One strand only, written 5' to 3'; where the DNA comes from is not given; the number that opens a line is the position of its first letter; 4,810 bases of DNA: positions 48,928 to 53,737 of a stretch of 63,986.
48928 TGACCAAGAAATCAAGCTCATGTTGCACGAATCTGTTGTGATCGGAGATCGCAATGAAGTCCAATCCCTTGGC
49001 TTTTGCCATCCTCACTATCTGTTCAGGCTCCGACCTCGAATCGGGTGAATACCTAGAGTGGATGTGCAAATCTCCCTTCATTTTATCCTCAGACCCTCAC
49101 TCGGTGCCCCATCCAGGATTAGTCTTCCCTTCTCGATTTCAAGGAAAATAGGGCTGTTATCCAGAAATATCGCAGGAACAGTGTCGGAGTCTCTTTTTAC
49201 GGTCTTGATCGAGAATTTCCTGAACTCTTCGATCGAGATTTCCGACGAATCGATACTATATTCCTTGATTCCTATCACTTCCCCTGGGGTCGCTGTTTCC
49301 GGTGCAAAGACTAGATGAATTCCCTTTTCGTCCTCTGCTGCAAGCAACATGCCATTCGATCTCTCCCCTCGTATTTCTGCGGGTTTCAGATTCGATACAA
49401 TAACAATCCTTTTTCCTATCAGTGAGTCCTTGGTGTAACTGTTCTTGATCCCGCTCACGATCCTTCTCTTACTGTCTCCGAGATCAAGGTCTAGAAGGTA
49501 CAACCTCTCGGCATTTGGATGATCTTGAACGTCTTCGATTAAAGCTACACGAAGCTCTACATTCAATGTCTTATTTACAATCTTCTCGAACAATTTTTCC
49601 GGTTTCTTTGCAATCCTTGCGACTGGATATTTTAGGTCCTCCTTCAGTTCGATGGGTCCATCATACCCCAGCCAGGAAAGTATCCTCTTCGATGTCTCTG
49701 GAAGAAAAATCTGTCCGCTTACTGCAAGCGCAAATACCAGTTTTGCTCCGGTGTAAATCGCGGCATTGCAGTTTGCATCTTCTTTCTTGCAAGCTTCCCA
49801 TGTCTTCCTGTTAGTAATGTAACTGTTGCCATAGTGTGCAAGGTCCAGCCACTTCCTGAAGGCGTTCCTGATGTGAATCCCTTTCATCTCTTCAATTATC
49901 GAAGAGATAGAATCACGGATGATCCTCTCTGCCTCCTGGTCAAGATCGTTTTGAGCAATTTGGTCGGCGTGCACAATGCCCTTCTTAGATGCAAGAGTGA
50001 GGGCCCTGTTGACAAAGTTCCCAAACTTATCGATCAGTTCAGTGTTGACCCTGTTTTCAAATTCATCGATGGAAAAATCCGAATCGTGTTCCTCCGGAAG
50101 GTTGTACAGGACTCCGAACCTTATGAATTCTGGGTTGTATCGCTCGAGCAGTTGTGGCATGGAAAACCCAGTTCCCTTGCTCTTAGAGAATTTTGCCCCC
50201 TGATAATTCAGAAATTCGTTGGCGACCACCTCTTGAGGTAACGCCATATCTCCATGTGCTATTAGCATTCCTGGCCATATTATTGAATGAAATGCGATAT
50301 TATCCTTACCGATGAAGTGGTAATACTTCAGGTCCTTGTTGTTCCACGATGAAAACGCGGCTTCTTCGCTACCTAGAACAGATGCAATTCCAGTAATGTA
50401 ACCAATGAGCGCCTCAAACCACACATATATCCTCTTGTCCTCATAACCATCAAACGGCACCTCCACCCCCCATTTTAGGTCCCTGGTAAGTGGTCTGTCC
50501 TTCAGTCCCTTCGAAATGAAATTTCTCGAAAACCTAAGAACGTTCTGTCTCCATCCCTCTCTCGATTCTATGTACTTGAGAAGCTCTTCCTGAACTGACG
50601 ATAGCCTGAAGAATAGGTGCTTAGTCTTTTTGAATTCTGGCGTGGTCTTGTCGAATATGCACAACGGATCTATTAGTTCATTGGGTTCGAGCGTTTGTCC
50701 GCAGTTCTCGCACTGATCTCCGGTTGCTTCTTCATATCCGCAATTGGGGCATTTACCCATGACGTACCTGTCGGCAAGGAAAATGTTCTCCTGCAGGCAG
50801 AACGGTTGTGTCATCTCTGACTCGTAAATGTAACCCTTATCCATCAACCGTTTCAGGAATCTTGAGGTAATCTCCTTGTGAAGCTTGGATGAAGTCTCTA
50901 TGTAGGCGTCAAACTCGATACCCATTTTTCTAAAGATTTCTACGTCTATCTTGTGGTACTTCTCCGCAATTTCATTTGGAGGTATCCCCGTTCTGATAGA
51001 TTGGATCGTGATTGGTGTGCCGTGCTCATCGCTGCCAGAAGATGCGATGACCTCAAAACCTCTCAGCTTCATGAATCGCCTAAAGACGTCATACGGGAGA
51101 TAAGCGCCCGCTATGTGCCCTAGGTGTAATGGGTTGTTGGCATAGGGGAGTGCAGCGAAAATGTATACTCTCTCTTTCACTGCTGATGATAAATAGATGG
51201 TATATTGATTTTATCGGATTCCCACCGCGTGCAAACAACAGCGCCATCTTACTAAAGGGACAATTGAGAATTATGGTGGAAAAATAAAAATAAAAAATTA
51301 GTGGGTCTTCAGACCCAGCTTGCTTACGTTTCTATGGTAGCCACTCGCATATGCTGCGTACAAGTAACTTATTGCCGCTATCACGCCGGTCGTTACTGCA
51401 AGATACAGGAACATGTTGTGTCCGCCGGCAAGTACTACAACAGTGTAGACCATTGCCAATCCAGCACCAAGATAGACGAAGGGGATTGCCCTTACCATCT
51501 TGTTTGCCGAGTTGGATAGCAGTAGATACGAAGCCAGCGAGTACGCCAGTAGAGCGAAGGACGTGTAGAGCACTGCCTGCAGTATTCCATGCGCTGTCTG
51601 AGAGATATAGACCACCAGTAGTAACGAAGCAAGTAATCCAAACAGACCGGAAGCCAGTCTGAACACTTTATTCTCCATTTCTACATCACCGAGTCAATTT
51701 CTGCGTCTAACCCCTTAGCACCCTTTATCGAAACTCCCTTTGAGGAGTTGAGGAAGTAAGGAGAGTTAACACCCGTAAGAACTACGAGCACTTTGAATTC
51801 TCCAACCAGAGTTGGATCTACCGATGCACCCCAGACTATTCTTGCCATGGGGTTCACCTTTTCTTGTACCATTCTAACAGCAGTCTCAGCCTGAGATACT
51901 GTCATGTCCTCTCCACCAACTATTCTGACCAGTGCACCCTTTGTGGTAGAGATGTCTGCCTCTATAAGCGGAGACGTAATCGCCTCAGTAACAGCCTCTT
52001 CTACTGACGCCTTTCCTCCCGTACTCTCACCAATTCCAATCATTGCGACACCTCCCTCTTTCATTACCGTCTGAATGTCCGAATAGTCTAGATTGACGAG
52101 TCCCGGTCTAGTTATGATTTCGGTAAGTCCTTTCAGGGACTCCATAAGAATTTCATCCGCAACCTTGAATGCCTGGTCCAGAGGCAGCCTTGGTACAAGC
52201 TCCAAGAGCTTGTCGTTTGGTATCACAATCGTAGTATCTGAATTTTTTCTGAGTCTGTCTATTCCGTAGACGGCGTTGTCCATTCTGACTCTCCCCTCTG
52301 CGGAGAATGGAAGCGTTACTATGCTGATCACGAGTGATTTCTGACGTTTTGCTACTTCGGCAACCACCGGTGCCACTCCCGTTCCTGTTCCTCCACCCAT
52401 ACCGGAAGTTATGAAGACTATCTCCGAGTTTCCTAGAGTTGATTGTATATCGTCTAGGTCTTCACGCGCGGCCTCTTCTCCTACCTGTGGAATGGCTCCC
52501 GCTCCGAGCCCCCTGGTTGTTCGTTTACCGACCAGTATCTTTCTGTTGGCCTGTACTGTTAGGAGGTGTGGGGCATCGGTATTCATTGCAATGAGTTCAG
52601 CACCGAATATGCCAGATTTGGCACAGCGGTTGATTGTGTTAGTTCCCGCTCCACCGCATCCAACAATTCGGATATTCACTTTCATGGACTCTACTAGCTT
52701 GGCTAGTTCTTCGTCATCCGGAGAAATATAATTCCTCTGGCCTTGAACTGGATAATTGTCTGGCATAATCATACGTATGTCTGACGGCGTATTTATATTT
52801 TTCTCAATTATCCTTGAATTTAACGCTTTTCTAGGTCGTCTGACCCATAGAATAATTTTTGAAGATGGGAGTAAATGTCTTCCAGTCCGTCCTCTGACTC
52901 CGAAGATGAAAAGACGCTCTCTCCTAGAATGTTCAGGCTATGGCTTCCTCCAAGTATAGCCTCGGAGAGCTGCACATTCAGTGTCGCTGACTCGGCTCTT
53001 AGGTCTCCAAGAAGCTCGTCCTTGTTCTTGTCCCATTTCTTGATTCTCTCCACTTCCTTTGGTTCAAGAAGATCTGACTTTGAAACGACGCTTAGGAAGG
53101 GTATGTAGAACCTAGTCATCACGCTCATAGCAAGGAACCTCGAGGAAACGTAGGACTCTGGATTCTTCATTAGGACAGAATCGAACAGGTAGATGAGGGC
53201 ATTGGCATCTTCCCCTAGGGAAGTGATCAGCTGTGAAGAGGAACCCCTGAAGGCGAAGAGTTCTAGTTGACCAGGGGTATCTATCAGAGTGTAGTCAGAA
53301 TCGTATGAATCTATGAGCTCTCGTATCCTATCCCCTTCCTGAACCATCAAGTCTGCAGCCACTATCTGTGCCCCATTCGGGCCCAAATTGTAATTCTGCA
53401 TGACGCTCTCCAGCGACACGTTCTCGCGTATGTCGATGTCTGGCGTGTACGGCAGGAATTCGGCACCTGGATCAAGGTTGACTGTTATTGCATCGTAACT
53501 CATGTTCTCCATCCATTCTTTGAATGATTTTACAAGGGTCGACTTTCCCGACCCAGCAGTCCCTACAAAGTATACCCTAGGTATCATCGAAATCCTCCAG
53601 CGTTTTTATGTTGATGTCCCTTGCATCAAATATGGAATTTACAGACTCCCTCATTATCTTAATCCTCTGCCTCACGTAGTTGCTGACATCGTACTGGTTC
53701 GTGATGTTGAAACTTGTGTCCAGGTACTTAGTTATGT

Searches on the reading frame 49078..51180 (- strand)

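Call 61: search_protein_families(library=pfam, proteins=[window:49078-51180:-], max_evalue=0.00001)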
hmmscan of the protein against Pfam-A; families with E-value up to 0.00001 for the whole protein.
window:49078-51180:- (700 aa): 5 families
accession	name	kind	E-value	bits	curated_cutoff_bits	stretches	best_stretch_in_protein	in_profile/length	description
PF09334.17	tRNA-synt_1g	-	1e-140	469.4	20.1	1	6-393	2-390/391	tRNA synthetases class I (M)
PF01588.26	tRNA_bind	-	1.7e-25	89.4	27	1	543-634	1-95/96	Putative tRNA binding domain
PF00133.28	tRNA-synt_1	-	4.1e-14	52.6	22.7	1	6-243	26-245/414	tRNA synthetases class I (I, L, M and V)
PF19303.5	Anticodon_3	-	9.6e-08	32.5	23.5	1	419-537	16-138/152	Anticodon binding domain of methionyl tRNA ligase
PF01406.26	tRNA-synt_1e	-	2.5e-07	30.8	27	0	4-122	9-125/301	tRNA synthetases class I (C) catalytic domain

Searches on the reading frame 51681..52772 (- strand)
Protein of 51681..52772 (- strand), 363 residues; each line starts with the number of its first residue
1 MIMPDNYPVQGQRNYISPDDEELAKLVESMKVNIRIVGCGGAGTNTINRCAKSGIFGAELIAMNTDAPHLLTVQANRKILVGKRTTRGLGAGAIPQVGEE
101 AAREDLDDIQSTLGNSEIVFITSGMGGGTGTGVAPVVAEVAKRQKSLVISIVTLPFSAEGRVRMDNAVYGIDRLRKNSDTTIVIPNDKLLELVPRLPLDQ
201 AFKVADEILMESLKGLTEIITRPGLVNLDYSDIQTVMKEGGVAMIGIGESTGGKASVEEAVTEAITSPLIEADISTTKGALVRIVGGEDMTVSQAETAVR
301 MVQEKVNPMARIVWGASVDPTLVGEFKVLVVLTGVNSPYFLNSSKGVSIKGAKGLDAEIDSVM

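Call 61: search_protein_families(library=pfam, proteins=[window:51681-52772:-], max_evalue=0.00001)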
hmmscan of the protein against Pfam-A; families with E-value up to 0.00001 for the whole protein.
window:51681-52772:- (363 aa): 2 families
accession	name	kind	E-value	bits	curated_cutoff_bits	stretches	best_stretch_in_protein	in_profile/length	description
PF00091.31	Tubulin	-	4.1e-47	161.4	33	1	33-193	1-189/190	Tubulin/FtsZ family, GTPase domain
PF12327.13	FtsZ_C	-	3.8e-26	91.6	27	1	241-335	1-94/95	FtsZ family, C-terminal domain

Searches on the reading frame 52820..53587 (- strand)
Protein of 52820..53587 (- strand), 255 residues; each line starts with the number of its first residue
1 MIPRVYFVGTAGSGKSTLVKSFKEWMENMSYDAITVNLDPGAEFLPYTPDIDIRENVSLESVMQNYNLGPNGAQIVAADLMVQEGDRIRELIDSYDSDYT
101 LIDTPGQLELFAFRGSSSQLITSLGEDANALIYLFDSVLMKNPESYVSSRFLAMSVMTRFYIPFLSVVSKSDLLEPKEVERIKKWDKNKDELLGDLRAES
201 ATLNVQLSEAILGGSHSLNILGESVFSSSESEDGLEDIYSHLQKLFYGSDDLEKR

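Call 96: search_protein_families(library=pfam, proteins=[window:52820-53587:-], max_evalue=0.0001)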
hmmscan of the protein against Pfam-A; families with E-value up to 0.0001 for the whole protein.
window:52820-53587:- (255 aa): 1 family
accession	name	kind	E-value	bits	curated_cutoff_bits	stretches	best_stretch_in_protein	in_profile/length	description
PF03029.23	ATP_bind_1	-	1.2e-57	196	27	1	7-246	1-238/240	Conserved hypothetical ATP binding protein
